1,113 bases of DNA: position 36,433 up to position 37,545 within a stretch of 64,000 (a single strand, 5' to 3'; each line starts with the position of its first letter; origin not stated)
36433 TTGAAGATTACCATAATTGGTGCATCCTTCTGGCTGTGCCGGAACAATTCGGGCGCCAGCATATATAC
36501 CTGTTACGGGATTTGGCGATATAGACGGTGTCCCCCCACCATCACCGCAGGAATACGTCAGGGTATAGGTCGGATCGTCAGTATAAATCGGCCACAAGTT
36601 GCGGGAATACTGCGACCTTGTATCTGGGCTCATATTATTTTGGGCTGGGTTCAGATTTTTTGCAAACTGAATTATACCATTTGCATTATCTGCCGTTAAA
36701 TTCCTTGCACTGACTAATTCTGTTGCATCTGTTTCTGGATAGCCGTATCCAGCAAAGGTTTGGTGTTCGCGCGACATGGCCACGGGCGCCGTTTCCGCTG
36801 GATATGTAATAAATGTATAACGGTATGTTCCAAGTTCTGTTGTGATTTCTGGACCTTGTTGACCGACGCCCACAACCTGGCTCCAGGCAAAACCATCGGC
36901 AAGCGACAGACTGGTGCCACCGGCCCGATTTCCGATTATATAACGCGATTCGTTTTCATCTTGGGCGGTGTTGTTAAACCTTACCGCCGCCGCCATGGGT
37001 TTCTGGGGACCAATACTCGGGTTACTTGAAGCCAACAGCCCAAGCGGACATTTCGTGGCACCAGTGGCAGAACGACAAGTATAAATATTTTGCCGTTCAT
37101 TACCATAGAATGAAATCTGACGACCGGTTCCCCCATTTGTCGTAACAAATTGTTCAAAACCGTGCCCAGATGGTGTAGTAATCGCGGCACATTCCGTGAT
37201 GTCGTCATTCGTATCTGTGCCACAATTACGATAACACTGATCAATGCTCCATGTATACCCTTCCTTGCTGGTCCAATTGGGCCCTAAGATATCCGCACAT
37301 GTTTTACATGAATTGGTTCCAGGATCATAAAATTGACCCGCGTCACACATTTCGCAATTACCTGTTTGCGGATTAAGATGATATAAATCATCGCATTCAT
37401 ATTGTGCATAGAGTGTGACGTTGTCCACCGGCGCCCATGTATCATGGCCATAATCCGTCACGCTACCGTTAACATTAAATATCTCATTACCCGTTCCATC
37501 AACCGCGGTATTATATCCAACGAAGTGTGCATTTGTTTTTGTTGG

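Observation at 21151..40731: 19.6-kb gene for a 6526-aa secreted protein that combines InlB-B-repeat-like modules with eukaryote-like cysteine-rich receptor repeats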

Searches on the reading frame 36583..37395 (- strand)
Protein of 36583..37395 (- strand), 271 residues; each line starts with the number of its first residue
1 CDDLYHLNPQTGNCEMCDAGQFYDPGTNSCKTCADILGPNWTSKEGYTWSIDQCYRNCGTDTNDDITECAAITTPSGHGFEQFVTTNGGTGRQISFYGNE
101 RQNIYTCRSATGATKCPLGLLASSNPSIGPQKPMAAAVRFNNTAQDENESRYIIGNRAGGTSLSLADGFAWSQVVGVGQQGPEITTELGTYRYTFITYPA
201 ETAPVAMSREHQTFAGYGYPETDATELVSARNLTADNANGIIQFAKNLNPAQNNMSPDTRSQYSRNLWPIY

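Call 18: search_protein_families(library=pfam, proteins=[window:36583-37395:-], max_evalue=10)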
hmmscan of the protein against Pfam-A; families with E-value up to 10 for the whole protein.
seq(271 aa): 1 family
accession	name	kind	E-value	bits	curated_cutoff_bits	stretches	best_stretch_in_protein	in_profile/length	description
PF23091.2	TNFR_ELAPOR1_6th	-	0.022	15.1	33.2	1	10-34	10-33/41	ELAPOR1-like, TNF receptor-like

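Call 32: search_solved_structures(query=window:36583-37395:-, max_evalue=10)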
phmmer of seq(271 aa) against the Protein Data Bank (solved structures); distinct sequences matched with E-value up to 10: 0.
